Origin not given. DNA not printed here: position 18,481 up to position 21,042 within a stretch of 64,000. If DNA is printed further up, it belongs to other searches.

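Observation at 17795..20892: HerA/FtsK-like ATPase plus divergent unknown gene inserted between ylxM and ffh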

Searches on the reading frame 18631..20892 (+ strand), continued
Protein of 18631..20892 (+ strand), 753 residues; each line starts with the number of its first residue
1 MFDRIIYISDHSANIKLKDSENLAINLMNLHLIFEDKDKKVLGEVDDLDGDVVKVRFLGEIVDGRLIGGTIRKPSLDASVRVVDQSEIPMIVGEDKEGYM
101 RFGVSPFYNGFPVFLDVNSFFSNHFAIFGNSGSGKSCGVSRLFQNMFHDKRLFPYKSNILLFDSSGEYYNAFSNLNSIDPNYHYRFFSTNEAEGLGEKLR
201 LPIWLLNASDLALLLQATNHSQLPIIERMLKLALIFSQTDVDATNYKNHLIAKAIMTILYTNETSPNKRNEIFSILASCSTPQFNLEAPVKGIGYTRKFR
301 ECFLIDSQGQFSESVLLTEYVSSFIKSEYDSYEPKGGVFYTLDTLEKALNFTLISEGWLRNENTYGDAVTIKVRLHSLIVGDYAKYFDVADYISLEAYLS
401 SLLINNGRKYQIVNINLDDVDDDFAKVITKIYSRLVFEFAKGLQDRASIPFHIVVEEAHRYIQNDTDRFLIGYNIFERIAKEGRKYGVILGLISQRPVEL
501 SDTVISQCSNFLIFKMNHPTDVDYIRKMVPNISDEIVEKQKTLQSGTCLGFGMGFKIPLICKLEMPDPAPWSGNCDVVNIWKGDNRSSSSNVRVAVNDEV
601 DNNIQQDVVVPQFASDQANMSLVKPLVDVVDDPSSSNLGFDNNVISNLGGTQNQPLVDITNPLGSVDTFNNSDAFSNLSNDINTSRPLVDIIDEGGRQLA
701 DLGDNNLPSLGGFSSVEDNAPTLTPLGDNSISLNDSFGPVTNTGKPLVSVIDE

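Call 39: search_solved_structures(query=window:18631-20892:+, max_evalue=0.001, show_alignments=1)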
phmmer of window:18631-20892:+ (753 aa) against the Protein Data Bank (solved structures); distinct sequences matched with E-value up to 0.001: 9.
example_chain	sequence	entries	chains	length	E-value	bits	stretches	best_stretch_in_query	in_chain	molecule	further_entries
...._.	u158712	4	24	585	1.7e-45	158.8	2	415-585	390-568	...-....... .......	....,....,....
8xau_A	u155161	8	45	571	2.9e-36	128.2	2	399-582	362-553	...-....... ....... | HerA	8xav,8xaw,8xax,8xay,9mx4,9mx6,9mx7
8ziq_M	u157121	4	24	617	5.3e-34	120.8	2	411-583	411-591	HerA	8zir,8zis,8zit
4d2i_A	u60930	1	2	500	2.2e-30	108.8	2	397-583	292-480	HERA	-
8wiv_A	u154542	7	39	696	1.2e-27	99.8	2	446-582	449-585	Helicase HerA central domain-containing protein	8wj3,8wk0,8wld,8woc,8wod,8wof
8yho_A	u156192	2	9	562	8e-25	90.4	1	398-560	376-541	DUF87 domain-containing protein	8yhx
8j4u_M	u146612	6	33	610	1.2e-24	89.8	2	414-577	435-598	Nucleoside triphosphate hydrolase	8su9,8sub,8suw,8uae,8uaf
9x1l_A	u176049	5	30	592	7.4e-20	74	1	437-563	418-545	DNA helicase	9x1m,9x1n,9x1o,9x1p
8wet_A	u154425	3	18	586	4.7e-08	35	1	426-527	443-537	TdpA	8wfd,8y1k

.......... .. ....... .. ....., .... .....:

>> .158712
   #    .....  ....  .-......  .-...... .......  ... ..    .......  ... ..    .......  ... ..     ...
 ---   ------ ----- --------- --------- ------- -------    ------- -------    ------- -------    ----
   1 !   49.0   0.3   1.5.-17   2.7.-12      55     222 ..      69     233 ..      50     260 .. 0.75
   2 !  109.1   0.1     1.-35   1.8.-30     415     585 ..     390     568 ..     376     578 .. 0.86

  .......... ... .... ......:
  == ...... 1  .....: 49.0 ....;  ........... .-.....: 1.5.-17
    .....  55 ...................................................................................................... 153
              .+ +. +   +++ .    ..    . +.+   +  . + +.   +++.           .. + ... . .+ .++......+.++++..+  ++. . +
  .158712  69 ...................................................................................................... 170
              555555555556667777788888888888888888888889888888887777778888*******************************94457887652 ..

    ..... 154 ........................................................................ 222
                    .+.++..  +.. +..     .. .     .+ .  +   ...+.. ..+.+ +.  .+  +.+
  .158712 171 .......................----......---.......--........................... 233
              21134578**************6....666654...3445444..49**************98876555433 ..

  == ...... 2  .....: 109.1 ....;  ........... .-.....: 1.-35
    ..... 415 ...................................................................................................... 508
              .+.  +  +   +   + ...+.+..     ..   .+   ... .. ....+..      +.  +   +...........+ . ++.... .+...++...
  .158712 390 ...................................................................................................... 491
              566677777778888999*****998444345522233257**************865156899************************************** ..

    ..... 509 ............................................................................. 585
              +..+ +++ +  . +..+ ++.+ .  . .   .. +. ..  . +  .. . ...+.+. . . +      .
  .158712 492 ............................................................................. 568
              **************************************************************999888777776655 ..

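Call 58: find_encoding_contigs(protein=P0130, flank=6000, max_places=2)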
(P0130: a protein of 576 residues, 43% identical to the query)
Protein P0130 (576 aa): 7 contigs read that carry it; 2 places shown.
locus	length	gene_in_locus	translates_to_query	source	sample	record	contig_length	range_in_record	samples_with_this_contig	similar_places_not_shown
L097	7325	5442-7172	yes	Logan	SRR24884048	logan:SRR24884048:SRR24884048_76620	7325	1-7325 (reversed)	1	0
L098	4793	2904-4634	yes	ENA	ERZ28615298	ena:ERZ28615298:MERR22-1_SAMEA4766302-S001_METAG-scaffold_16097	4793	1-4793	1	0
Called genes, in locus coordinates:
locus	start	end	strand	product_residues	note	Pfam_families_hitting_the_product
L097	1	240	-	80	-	?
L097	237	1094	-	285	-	PF10672:Methyltrans_SAM, PF03602:Cons_hypoth95 (weak), PF05175:MTS (weak), PF09445:Methyltransf_15 (faint)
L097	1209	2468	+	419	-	PF01595:CNNM, PF00571:CBS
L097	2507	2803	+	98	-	PF00581:Rhodanese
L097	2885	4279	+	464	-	-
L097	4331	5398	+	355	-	PF02646:RmuC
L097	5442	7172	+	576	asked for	PF01580:FtsK_SpoIIIE (faint), PF01935:DUF87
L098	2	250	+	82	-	?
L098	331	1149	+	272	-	-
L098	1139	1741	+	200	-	-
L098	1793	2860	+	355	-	PF02646:RmuC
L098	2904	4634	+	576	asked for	PF01580:FtsK_SpoIIIE (faint), PF01935:DUF87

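Call 59: find_encoding_contigs(protein=P0144, flank=6000, max_places=2)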
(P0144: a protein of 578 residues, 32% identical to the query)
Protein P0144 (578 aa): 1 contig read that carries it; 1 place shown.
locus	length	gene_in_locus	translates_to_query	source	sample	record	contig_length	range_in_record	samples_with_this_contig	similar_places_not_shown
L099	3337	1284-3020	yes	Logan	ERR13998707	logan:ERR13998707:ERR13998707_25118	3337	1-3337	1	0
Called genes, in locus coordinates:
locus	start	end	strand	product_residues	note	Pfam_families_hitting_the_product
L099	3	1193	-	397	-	?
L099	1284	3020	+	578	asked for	PF01935:DUF87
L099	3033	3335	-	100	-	?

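Call 61: predict_structure(alignment_id=A3)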
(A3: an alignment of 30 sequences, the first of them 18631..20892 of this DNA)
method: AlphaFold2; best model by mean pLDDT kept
length: 753 residues; sequences in the alignment: 30
mean_pLDDT: 34.6   pTM: 0.33
mean pLDDT of the five models: 34.6, 34.1, 33.0, 32.4, 31.7
residues with pLDDT >= 90: 0; 70-90: 0; 50-70: 60; < 50: 693
segments of 3 or more residues with pLDDT < 50: 1-126, 129-152, 154-160, 162-206, 228-249, 259-266, 277-420, 435-475, 478-480, 482-488, 491-499, 502-507, 509-537, 539-753
pLDDT, mean of each block of 10 residues (from residue 1): 22 29 29 36 35 30 29 27 32 37 35 41 48 36 47 45 47 44 42 35 46 60 52 34 45 50 49 50 41 34 36 32 32 27 25 21 22 23 25 29 26 35 52 48 38 44 39 49 48 41 48 42 46 47 35 25 21 21 23 24 25 23 25 25 28 29 23 24 25 25 28 26 25 27 28 23
secondary structure, 60 per line:
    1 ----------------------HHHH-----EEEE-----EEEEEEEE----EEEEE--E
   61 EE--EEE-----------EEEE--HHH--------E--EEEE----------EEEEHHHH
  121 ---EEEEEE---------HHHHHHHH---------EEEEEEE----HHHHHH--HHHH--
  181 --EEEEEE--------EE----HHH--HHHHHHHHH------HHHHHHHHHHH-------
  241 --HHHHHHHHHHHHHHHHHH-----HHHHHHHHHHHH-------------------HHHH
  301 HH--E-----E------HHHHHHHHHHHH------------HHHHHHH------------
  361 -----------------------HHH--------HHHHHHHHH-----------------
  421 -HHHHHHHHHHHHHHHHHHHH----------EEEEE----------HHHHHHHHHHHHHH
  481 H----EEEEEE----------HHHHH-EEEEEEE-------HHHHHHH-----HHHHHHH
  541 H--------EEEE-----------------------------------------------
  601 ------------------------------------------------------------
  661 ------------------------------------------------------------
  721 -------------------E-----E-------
elements in order (helices of 4 or more, strands of 3 or more residues): H23-26 E32-35 E41-48 E53-57 E60-62 E65-67 E79-82 E99-102 E113-116 H117-120 E124-129 H139-146 E156-162 H167-172 H175-178 E183-188 H208-216 H223-233 H243-260 H266-277 H297-302 H318-329 H342-348 H395-403 H422-441 E452-456 H467-481 E486-491 H502-506 E508-514 H522-528 H534-541 E550-553

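Call 66: search_protein_families(library=phrogs, proteins=[window:18631-20892:+, L008:5003-5866:-], max_evalue=0.01)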
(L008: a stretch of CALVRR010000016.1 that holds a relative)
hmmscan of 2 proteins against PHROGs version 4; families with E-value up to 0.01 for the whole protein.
window:18631-20892:+ (753 aa): 3 families
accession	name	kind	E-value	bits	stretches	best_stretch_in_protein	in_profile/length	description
phrog_7035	-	unknown function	5.7e-58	198.1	1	63-594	148-635/969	-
phrog_2666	-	head and packaging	5.8e-15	56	1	450-537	422-505/555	terminase large subunit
phrog_5156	-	unknown function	6.9e-05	22.1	1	444-537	650-739/824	-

L008:5003-5866:- (287 aa): 0 families

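Call 72: find_related_loci(query=A5, collection=metagenome_contigs, flank=7000)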
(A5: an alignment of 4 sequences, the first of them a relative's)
Query A5 (583 aa) in metagenome_contigs; peptide patterns used: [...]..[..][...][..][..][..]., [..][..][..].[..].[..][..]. (x = any residue, [..] = any of these).
600 stretches matched a pattern (row limit reached: there are more); 354 encode a relative of the query (tblastn E <= 1e-3); the best 80 are kept; 80 distinct loci.
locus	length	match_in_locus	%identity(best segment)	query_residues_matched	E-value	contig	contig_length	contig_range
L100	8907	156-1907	56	1-583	0e+0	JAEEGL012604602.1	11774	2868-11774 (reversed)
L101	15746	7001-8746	45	1-582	2e-176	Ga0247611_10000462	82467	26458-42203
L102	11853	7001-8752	44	1-582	1e-163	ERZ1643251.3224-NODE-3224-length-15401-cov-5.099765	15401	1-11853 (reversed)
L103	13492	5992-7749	44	1-583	6e-162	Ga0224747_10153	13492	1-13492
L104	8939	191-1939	43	1-582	8e-161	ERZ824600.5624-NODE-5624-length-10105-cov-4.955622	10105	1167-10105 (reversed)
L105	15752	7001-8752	42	1-582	2e-157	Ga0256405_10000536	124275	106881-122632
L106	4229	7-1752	42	1-581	1e-161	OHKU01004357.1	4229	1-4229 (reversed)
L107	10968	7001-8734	41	5-581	7e-151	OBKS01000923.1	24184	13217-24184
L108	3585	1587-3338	41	1-579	3e-154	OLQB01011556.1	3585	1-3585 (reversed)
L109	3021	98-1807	40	1-568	2e-155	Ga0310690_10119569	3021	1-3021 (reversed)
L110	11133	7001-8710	41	1-568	2e-146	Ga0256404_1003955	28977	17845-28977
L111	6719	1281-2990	41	1-568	1e-145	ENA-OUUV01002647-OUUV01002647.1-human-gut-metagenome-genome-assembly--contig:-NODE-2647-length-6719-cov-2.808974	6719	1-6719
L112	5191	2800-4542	40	1-576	7e-145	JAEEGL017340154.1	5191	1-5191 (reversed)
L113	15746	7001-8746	40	1-579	4e-143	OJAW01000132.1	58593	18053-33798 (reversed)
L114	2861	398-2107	40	1-568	4e-150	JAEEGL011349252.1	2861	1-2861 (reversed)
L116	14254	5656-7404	40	1-579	1e-140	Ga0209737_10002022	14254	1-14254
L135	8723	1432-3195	35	1-582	5e-128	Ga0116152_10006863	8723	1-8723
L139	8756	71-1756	37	25-582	1e-126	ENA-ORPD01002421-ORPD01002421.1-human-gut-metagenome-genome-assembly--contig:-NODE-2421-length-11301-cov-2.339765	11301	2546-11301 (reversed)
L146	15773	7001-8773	38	1-579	6e-125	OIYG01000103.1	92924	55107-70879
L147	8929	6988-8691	37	1-562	3e-124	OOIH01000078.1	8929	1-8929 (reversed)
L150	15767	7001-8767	35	1-582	7e-124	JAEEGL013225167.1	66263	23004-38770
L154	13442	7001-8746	36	4-579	2e-122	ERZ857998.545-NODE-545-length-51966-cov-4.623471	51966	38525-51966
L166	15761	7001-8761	34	1-581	4e-119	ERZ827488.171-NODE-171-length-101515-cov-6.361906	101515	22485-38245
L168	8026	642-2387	36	1-583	2e-118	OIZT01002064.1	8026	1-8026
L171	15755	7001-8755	35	1-582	5e-118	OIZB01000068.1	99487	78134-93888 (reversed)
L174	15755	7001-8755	35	1-582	5e-118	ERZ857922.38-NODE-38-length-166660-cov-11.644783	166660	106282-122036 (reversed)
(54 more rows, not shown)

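Call 76: search_protein_families(library=pfam, proteins=[L135:374-1357:+, L150:5429-5950:+, L174:6482-6934:+, L139:4051-5052:-, L171:9922-10968:-, L168:2560-2952:+, L147:4152-5309:+, L116:8480-9169:+], max_evalue=0.0001)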
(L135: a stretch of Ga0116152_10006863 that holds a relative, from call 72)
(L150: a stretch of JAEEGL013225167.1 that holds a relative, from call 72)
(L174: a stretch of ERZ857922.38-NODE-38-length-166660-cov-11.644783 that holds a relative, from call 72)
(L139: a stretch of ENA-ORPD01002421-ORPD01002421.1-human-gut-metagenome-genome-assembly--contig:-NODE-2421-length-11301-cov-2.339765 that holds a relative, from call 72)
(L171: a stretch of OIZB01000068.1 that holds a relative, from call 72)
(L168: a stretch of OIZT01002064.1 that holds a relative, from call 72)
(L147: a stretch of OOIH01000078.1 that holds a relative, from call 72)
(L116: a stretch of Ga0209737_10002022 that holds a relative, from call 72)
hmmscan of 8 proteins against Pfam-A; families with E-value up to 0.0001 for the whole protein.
L135:374-1357:+ (327 aa): 2 families
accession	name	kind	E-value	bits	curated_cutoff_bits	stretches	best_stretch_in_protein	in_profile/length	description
PF01926.29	MMR_HSR1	-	1.2e-14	54.8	21.9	1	149-219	1-68/113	50S ribosome-binding GTPase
PF03193.22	RsgA_GTPase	-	1.2e-10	41.9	30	1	84-207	50-168/174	RsgA GTPase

L150:5429-5950:+ (173 aa): 6 families
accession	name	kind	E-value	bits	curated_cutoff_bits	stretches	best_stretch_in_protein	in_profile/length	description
PF09419.16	PGP_phosphatase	-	2.5e-12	47.2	20.4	1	3-137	16-166/168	Mitochondrial PGP phosphatase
PF13242.12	Hydrolase_like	-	1.1e-10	41.6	22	1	89-135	2-48/75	HAD-hyrolase-like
PF00702.32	Hydrolase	-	8e-10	39.9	26.4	1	45-128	99-190/191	haloacid dehalogenase-like hydrolase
PF13419.12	HAD_2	-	1.5e-08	35.4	23.8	1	45-134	80-177/178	Haloacid dehalogenase-like hydrolase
PF08282.18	Hydrolase_3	-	2e-06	28.2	20.9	1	29-89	1-60/255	haloacid dehalogenase-like hydrolase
PF13344.12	Hydrolase_6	-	1.5e-05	25.4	27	1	29-120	1-92/101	Haloacid dehalogenase-like hydrolase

L174:6482-6934:+ (150 aa): 0 families

L139:4051-5052:- (333 aa): 2 families
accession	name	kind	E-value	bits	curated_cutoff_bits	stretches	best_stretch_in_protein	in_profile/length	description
PF16199.10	Radical_SAM_C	-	6.2e-28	97.2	31.9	1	237-320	1-84/85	Radical_SAM C-terminal domain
PF04055.27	Radical_SAM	-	6.6e-17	62.6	29.5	1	69-232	9-166/166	Radical SAM superfamily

L171:9922-10968:- (348 aa): 0 families

L168:2560-2952:+ (130 aa): 0 families

L147:4152-5309:+ (385 aa): 3 families
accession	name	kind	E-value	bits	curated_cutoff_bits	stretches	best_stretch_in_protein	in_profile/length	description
PF00768.25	Peptidase_S11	-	4.2e-84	282.2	27.6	1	28-253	9-237/239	D-alanyl-D-alanine carboxypeptidase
PF13354.11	Beta-lactamase2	-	7e-14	52.1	22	1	39-233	7-199/214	Beta-lactamase enzyme family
PF07943.18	PBP5_C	-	1.4e-12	48.1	21.2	1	277-364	4-91/91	Penicillin-binding protein 5, C-terminal domain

L116:8480-9169:+ (229 aa): 1 family
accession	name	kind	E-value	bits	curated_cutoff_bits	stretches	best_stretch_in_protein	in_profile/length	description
PF00899.27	ThiF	-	4.2e-44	150.9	28.1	1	8-224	3-202/238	ThiF family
